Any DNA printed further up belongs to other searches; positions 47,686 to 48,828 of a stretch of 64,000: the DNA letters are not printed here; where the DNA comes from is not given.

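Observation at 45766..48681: Unusual domain fusion: three PH-like domains plus a right-handed beta-helix (pectin-lyase-like) C-terminal region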

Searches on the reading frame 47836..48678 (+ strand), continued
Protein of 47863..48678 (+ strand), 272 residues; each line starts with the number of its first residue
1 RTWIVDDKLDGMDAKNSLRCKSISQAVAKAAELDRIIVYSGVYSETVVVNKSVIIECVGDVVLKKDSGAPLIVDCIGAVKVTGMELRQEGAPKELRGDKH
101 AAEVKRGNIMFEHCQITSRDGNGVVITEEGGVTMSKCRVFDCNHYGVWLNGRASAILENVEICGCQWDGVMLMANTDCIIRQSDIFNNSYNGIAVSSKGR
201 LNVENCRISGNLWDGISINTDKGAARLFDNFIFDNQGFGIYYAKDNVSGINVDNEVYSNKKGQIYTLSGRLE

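Call 27: search_solved_structures(query=window:47863-48678:+, max_evalue=10, show_alignments=2)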
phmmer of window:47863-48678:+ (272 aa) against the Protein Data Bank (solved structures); distinct sequences matched with E-value up to 10: 1.
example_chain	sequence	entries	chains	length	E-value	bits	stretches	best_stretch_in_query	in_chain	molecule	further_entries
9rvq_A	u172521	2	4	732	0.3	13.5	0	169-218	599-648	TonB-dependent receptor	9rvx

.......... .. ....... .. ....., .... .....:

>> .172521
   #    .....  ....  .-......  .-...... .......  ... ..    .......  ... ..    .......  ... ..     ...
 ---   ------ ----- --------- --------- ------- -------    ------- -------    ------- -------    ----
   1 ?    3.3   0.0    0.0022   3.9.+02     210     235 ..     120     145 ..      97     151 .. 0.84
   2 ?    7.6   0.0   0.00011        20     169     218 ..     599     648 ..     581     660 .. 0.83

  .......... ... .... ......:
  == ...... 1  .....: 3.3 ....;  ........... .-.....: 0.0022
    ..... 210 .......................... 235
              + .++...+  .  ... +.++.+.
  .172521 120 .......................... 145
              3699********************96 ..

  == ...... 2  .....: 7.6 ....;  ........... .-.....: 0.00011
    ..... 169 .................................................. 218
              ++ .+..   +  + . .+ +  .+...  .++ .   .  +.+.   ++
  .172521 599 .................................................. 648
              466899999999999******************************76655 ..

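Call 32: predict_structure(alignment_id=A3)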
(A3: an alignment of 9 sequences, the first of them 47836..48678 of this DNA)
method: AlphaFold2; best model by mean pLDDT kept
length: 281 residues; sequences in the alignment: 9
mean_pLDDT: 90.2   pTM: 0.89
mean pLDDT of the five models: 90.2, 90.0, 89.4, 89.5, 88.9
residues with pLDDT >= 90: 212; 70-90: 40; 50-70: 20; < 50: 9
segments of 3 or more residues with pLDDT < 50: 1-6, 279-281
pLDDT, mean of each block of 10 residues (from residue 1): 53 81 70 95 94 96 96 93 94 93 81 96 96 97 98 97 98 98 97 98 95 98 94 90 97 70 91 73 37
secondary structure, 60 per line:
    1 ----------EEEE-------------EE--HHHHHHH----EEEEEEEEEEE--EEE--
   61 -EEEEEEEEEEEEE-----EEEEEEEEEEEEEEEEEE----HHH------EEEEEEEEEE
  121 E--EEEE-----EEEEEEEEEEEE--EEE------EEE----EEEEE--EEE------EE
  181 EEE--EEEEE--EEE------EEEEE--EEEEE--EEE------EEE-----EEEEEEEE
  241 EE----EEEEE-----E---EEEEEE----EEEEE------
elements in order: E11-14 H32-38 E43-53 E56-58 E62-74 E80-97 E111-121 E124-127 E133-144 E147-149 E156-158 E163-167 E170-172 E179-183 E186-190 E193-195 E202-206 E209-213 E216-218 E225-227 E233-242 E247-251 E261-266 E271-275

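Call 38: list_cluster_members(proteins=[P0007, P0008, P0009, P0015, P0016, P0017, P0018, P0019, P0020, P0021])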
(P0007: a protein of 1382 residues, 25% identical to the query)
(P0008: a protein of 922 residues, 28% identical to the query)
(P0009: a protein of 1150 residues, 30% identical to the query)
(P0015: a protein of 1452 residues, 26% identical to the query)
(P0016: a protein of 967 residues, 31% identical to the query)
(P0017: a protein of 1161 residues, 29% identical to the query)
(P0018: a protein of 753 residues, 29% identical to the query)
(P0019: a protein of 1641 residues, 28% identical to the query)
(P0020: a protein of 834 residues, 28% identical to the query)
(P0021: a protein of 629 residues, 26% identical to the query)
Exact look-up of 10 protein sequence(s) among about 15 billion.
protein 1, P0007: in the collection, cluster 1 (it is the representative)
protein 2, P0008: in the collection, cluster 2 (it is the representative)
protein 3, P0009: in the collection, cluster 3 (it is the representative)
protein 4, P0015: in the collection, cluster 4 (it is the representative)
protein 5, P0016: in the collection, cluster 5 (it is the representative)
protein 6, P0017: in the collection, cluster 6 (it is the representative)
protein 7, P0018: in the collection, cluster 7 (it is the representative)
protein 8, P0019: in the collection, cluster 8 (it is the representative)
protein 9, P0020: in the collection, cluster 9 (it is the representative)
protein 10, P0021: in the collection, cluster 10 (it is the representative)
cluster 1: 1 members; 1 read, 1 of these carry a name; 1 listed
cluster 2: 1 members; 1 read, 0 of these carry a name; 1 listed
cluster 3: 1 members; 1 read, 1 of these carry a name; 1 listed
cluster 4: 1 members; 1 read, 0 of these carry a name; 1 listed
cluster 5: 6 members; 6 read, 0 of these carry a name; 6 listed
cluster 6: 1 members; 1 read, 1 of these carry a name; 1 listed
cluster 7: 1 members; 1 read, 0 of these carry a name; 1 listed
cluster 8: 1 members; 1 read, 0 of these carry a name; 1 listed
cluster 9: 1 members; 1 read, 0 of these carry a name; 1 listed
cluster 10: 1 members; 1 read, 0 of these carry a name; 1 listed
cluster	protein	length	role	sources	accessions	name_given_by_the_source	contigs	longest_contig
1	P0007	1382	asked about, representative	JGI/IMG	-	F-box protein 11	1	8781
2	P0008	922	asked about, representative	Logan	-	-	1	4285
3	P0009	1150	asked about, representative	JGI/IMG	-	F-box protein 11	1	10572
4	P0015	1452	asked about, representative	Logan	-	-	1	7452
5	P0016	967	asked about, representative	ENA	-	-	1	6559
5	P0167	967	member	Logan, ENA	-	-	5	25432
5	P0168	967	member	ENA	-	-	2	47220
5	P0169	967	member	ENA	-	-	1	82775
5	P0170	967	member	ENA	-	-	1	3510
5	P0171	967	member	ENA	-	-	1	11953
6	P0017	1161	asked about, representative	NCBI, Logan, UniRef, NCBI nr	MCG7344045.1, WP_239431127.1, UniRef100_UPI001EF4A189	right-handed parallel beta-helix repeat-containing protein [Sporosarcina sp. ACRSL] | right-handed parallel beta-helix repeat-containing protein n=1 Tax=Sporosarcina sp. ACRSL ...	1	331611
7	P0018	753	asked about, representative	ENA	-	-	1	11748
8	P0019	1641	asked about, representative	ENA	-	-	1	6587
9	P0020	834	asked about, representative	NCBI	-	-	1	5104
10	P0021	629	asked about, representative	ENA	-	-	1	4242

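Call 39: find_encoding_contigs(protein=P0010, flank=5000, max_places=3)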
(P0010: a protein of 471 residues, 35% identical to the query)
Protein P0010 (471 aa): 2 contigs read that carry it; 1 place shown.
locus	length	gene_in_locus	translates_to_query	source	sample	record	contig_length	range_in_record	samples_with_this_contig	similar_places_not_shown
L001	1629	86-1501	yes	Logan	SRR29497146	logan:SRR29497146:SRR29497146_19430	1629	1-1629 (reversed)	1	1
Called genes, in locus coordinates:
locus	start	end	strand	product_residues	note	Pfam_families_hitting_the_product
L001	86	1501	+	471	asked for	PF00169:PH, PF15413:PH_11 (weak), PF00169:PH, PF15413:PH_11, PF22842:Pel9A-like_beta_helix (weak), PF13229:Beta_helix, PF05048:NosD, PF13229:Beta_helix (weak), +3 more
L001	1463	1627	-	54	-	?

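Call 42: find_encoding_contigs(protein=P0143, flank=6000, max_places=2)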
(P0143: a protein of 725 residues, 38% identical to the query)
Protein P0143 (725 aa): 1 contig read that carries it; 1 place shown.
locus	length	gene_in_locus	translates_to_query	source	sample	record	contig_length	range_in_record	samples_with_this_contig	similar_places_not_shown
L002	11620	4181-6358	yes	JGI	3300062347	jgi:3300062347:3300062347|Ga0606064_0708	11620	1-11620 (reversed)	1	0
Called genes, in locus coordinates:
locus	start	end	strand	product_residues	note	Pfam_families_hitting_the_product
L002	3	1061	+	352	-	?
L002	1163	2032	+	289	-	PF25972:At4g15545_C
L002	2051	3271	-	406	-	PF00651:BTB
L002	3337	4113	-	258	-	PF04387:PTPLA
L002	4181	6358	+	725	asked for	PF00169:PH, PF15409:PH_8 (faint), PF15413:PH_11 (weak), PF20399:PH_20 (faint), PF00169:PH, PF13229:Beta_helix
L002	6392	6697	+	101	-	PF05048:NosD (weak), PF13229:Beta_helix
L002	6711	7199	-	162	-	-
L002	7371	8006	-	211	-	PF00270:DEAD, PF04851:ResIII (faint)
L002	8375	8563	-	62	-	-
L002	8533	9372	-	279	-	-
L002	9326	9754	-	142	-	-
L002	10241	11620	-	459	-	?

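Call 43: find_encoding_contigs(protein=P0012, flank=6000, max_places=2)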
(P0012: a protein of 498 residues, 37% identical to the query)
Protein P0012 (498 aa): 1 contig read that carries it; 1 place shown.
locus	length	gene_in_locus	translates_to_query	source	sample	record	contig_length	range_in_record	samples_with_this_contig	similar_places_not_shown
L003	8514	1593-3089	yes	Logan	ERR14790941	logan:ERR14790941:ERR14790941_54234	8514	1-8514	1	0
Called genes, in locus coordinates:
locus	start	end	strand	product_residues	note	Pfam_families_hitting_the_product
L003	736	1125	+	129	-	PF00169:PH (weak)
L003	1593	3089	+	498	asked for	PF00169:PH, PF15409:PH_8 (faint), PF15413:PH_11 (faint), PF00169:PH, PF22842:Pel9A-like_beta_helix (faint), PF05048:NosD, PF13229:Beta_helix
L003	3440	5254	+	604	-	PF17297:PEPCK_N, PF00821:PEPCK_GTP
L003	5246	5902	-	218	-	PF18868:zf-C2H2_3rep (faint), PF00096:zf-C2H2 (faint), PF12171:zf-C2H2_jaz (faint), PF12874:zf-met (faint), PF13465:zf-H2C2_2 (faint), PF13894:zf-C2H2_4 (faint), PF21816:Zap1_zf1 (faint)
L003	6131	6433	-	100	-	PF04098:Rad52_Rad22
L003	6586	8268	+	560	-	PF00939:Na_sulph_symp, PF03600:CitMHS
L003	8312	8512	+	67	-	?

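Call 45: search_protein_families(library=pfam, alignment_id=A5, max_evalue=0.00001)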
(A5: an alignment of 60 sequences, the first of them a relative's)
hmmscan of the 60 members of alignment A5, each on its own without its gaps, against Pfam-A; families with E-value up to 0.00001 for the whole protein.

A. member 1, P0022 (1132 aa): 5 families
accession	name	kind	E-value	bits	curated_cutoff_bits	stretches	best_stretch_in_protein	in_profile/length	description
PF13229.12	Beta_helix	-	8e-116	383.5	25.9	5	833-980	1-149/158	Right handed beta helix region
PF00069.31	Pkinase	-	2e-41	142.6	31.7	1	18-240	1-212/263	Protein kinase domain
PF05048.19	NosD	-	7.8e-31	107.6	23.6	3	972-1111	18-154/212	Periplasmic copper-binding protein (NosD)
PF07714.23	PK_Tyr_Ser-Thr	-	9.3e-27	94.4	23.1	1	21-275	4-248/258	Protein tyrosine and serine/threonine kinase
PF01636.29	APH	-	1.8e-06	28.3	23.2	0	27-105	8-85/239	Phosphotransferase enzyme family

B. families by the number of members that match (of 60 scanned): 30 families (the first 25 are shown)
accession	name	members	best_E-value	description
PF13229.12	Beta_helix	60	2e-139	Right handed beta helix region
PF05048.19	NosD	60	7.9e-47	Periplasmic copper-binding protein (NosD)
PF00069.31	Pkinase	18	4.7e-47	Protein kinase domain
PF07714.23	PK_Tyr_Ser-Thr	16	9e-28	Protein tyrosine and serine/threonine kinase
PF01095.25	Pectinesterase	14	1.1e-08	Pectinesterase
PF12708.12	Pect-lyase_RHGA_epim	13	1.8e-12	Rhamnogalacturonase A/epimerase, pectate lyase-like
PF01636.29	APH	5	2.7e-09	Phosphotransferase enzyme family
PF13676.11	TIR_2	4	1.9e-23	TIR domain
PF03109.22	ABC1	4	4.6e-09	ABC1 atypical kinase-like domain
PF07602.17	DUF1565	4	6.9e-08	Protein of unknown function (DUF1565)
PF12770.12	CHAT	2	1.8e-33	CHAT domain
PF00656.27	Peptidase_C14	2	9.4e-25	Caspase domain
PF13672.11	PP2C_2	1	1.3e-35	Protein phosphatase 2C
PF01556.23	DnaJ_C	1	5.1e-35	DnaJ C terminal domain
PF12937.12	F-box-like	1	5.9e-16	F-box-like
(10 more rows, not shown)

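Call 47: search_protein_families(library=pfam, proteins=[P0082], max_evalue=0.001)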
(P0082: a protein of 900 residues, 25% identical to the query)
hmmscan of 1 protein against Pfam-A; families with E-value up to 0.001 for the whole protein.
P0082 (900 aa): 5 families
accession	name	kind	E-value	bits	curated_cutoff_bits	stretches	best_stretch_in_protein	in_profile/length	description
PF13229.12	Beta_helix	-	4.8e-110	364.7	25.9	6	638-791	1-156/158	Right handed beta helix region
PF05048.19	NosD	-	7.9e-47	159.9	23.6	5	633-803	13-179/212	Periplasmic copper-binding protein (NosD)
PF12937.12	F-box-like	-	5.9e-16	58.4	24.3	1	136-181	1-46/47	F-box-like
PF00646.38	F-box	-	3.2e-10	39.9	20.5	1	136-177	1-42/43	F-box domain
PF02207.25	zf-UBR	-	1.1e-07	32.3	25.2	1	823-873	11-63/69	Putative zinc finger in N-recognin (UBR box)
